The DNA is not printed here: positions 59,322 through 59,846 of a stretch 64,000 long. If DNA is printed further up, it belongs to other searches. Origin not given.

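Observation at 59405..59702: Highly expressed-looking hyper-acidic micro-protein immediately upstream of MltD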

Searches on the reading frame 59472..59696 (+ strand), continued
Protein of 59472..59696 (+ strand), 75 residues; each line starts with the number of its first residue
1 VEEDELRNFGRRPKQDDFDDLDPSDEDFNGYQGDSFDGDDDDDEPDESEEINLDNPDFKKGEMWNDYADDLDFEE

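Call 35: list_cluster_members(proteins=[P0064, P0111, P0136, P0063, P0129, P0100, P0071])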
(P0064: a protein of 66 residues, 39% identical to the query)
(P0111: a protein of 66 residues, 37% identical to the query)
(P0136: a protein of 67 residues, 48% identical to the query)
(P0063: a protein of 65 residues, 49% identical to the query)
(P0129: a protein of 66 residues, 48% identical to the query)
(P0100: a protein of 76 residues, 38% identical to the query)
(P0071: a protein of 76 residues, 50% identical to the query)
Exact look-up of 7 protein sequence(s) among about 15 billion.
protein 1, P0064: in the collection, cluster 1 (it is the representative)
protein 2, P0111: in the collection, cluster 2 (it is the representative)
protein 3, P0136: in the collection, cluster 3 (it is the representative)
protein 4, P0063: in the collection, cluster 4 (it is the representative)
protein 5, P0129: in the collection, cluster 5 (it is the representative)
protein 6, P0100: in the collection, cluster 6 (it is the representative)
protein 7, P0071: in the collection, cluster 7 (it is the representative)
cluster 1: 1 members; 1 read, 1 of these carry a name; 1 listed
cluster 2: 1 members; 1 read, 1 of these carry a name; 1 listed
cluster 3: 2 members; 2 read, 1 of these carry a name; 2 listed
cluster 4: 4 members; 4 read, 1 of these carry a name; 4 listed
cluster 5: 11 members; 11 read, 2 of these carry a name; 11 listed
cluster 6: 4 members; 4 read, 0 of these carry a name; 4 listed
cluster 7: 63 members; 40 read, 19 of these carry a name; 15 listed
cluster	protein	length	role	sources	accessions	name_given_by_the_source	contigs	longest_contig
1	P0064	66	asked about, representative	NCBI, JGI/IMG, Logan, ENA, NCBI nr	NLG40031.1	MAG: hypothetical protein GX545_08955 [Fibrobacter sp.] | hypothetical protein | hypothetical protein [Fibrobacter sp.]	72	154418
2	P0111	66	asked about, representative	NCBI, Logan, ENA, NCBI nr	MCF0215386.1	MAG: hypothetical protein HUK21_02810 [Fibrobacteraceae bacterium] | hypothetical protein [Fibrobacteraceae bacterium]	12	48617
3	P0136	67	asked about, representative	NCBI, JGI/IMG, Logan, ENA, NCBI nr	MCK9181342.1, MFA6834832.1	MAG: hypothetical protein M0P13_00480 [Fibrobacteraceae bacterium] | hypothetical protein [Fibrobacteraceae bacterium]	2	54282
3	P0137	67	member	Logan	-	-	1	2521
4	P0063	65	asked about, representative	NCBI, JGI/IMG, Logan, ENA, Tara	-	hypothetical protein | strand:+ start:1344 stop:1541 length:198 start_codon:yes stop_codon:yes gene_type:complete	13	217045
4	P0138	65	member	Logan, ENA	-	-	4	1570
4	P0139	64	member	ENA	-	-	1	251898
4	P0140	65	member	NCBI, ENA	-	-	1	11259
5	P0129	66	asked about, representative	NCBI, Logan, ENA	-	-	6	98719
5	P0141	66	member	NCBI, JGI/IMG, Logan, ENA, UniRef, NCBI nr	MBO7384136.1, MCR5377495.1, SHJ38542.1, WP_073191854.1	MAG: hypothetical protein K6E57_00790 [Fibrobacter sp.] | hypothetical protein | hypothetical protein n=1 Tax=Fibrobacter sp. UWP2 TaxID=1896216 RepID=UPI0009223257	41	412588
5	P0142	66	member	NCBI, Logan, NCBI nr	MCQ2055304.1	MAG: hypothetical protein MJY82_08450 [Fibrobacter sp.] | hypothetical protein [Fibrobacter sp.]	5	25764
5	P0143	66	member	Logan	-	-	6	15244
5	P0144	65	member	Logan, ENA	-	-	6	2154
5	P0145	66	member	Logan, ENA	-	-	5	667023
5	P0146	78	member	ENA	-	-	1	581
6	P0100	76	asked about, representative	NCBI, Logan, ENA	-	-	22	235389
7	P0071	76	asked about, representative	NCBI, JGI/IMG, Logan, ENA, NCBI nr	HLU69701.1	MAG TPA: hypothetical protein VKZ88_02915 [Fibrobacteria bacterium] | hypothetical protein | hypothetical protein [Fibrobacteria bacterium]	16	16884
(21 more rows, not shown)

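Call 46: search_protein_families(library=pfam, proteins=[L055:1240-3300:-, L055:5885-6721:+, L084:1112-3334:-, L084:6056-6901:-, L063:2080-3234:+, L063:5932-6933:-, L067:1781-3235:+, L050:2003-3196:+, L052:2-1312:-, L033:2081-3346:+], max_evalue=0.0001)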
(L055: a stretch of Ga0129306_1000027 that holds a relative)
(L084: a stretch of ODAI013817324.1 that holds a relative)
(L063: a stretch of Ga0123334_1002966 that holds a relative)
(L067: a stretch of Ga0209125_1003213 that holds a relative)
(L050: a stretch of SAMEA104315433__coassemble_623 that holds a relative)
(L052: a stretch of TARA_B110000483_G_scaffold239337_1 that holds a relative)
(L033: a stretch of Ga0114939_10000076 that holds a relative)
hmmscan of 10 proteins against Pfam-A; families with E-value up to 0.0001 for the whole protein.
L055:1240-3300:- (687 aa): 1 family
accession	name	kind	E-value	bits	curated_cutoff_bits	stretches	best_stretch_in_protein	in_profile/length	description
PF02412.23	TSP_3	-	7.2e-31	106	25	0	385-406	12-33/36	Thrombospondin type 3 repeat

L055:5885-6721:+ (279 aa): 5 families
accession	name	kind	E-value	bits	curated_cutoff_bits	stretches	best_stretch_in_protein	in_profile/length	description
PF13637.12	Ank_4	-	3.7e-20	72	22.7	1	118-164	4-50/50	Ankyrin repeats (many copies)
PF12796.13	Ank_2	-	3.9e-20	72.6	27.3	2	183-270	3-87/90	Ankyrin repeats (3 copies)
PF00023.36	Ank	-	8.3e-15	54.5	21.1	0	209-239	1-31/33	Ankyrin repeat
PF13857.12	Ank_5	-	2.8e-14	53.5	27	1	196-248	1-54/56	Ankyrin repeats (many copies)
PF13606.12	Ank_3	-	2.1e-09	37.1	22.3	0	209-238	1-30/30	Ankyrin repeat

L084:1112-3334:- (741 aa): 2 families
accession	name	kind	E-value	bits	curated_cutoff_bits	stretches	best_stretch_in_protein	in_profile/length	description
PF02412.23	TSP_3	-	6.3e-29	99.8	25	1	503-524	12-33/36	Thrombospondin type 3 repeat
PF00691.25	OmpA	-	1.4e-05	25.8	27.2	1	640-716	2-87/98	OmpA family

L084:6056-6901:- (282 aa): 0 families

L063:2080-3234:+ (385 aa): 4 families
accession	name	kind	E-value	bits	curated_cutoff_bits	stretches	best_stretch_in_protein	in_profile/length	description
PF22461.2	SLBB_2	-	1.8e-32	111.7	27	2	175-253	1-79/79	SLBB domain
PF02563.21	Poly_export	-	1.2e-21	77.1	28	1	86-169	4-76/77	Polysaccharide biosynthesis/export protein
PF10531.15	SLBB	-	2.7e-11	43.5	27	1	177-223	2-49/55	SLBB domain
PF18412.6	Wza_C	-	1.1e-09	38.3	25.8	1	347-375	2-30/30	Outer-membrane lipoprotein Wza C-terminal domain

L063:5932-6933:- (334 aa): 6 families
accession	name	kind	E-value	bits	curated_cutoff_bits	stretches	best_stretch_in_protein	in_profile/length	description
PF01370.27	Epimerase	-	2.3e-58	197.9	20.9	1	16-261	1-240/240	NAD dependent epimerase/dehydratase family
PF16363.11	GDP_Man_Dehyd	-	2.3e-52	178.9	27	1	17-322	1-330/332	GDP-mannose 4,6 dehydratase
PF01073.25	3Beta_HSD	-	1.3e-16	61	22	1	17-241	1-226/280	3-beta hydroxysteroid dehydrogenase/isomerase family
PF02719.21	Polysacc_synt_2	-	2.2e-16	60.4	20.2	1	16-251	1-224/293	Polysaccharide biosynthesis protein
PF04321.23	RmlD_sub_bind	-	1.5e-13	50.9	27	1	15-261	2-213/287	RmlD substrate binding domain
PF00106.31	adh_short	-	3.8e-07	30.2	26.6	1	16-124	3-117/195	short chain dehydrogenase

L067:1781-3235:+ (485 aa): 8 families
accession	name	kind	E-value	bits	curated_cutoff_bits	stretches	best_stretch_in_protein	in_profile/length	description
PF00158.32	Sigma54_activat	-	1.5e-72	243.2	20.2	1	170-334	3-167/168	Sigma-54 interaction domain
PF00072.30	Response_reg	-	2.2e-26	92.6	30.2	1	34-143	1-110/111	Response regulator receiver domain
PF25601.1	AAA_lid_14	-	6.9e-25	87.1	27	1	340-410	1-71/87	AAA+ ATPase lid domain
PF14532.12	Sigma54_activ_2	-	2.3e-19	70.4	25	1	169-338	1-137/138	Sigma-54 interaction domain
PF02954.25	HTH_8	-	4.9e-15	55.4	22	1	435-475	2-42/42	Bacterial regulatory protein, Fis family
PF07728.20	AAA_5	-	2.4e-06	28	22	1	192-311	2-124/139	AAA domain (dynein-related subfamily)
PF13191.12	AAA_16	-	1.8e-05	25.7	32.6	1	168-286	2-122/167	AAA ATPase domain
PF00004.35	AAA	-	2.8e-05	25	21.2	1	192-324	1-126/131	ATPase family associated with various cellular activities (AAA)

L050:2003-3196:+ (398 aa): 4 families
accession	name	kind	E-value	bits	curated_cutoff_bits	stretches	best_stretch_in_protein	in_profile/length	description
PF22461.2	SLBB_2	-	1.5e-36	124.8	27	2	274-356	2-79/79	SLBB domain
PF02563.21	Poly_export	-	9.9e-22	77.4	28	1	99-183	3-76/77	Polysaccharide biosynthesis/export protein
PF10531.15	SLBB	-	2.6e-15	56.4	27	2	190-236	1-48/55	SLBB domain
PF18412.6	Wza_C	-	1e-08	35.2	25.8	1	361-386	3-28/30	Outer-membrane lipoprotein Wza C-terminal domain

L052:2-1312:- (437 aa): 4 families
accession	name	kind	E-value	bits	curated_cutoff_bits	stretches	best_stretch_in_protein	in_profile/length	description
PF25145.1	NfeD1b_N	-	1.5e-39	136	40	1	72-221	4-149/189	NfeD1b, N-terminal domain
PF24961.1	NfeD_membrane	-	3.9e-22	79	26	1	307-395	2-89/119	NfeD integral membrane domain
PF01972.22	SDH_protease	-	2e-07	30.8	31.3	1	66-175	60-166/286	ClpP-like SDH-type serine proteinase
PF00574.28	CLP_protease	-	4.9e-05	23.7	20.2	0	68-161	14-109/182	Clp protease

L033:2081-3346:+ (422 aa): 3 families
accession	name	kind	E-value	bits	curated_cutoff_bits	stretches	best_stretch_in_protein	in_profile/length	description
PF02826.25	2-Hacid_dh_C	-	2.8e-34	118.5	25.1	1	145-302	17-178/178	D-isomer specific 2-hydroxyacid dehydrogenase, NAD binding domain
PF00389.36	2-Hacid_dh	-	2.8e-18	66.3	24.6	1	65-334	46-134/134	D-isomer specific 2-hydroxyacid dehydrogenase, catalytic domain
PF03446.21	NAD_binding_2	-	2.3e-05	24.9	21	0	169-246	3-81/161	NAD binding domain of 6-phosphogluconate dehydrogenase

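Call 51: search_protein_families(library=phrogs, proteins=[window:59472-59696:+], max_evalue=1)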
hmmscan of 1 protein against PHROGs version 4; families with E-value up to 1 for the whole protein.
window:59472-59696:+ (75 aa): 0 families

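Call 60: search_protein_families(library=padloc, proteins=[window:59472-59696:+], max_evalue=1)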
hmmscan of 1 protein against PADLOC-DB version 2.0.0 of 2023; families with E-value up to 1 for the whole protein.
window:59472-59696:+ (75 aa): 0 families
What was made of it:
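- There is no phage or defence signal (calls 51, 60).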

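Call 71: predict_structure(alignment_id=A4)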
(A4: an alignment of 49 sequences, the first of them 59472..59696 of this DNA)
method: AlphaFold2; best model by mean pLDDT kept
length: 75 residues; sequences in the alignment: 49
mean_pLDDT: 64.3   pTM: 0.20
mean pLDDT of the five models: 64.3, 61.6, 60.9, 60.4, 60.3
residues with pLDDT >= 90: 0; 70-90: 17; 50-70: 52; < 50: 6
segments of 3 or more residues with pLDDT < 50: none
pLDDT, mean of each block of 10 residues (from residue 1): 61 66 70 52 58 74 66 70
secondary structure, 60 per line:
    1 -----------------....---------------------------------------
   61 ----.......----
elements in order: H18-21 H65-71
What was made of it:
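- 59499..59540 (+): N-terminal linear motif, residues 10-23: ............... AlphaFold2 places a short helix at residues 18-21 (call 71).
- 59616..59696 (+): C-terminal linear motif, residues 49-75: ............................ AlphaFold2 predicts a helix at residues 65-71 (call 71).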
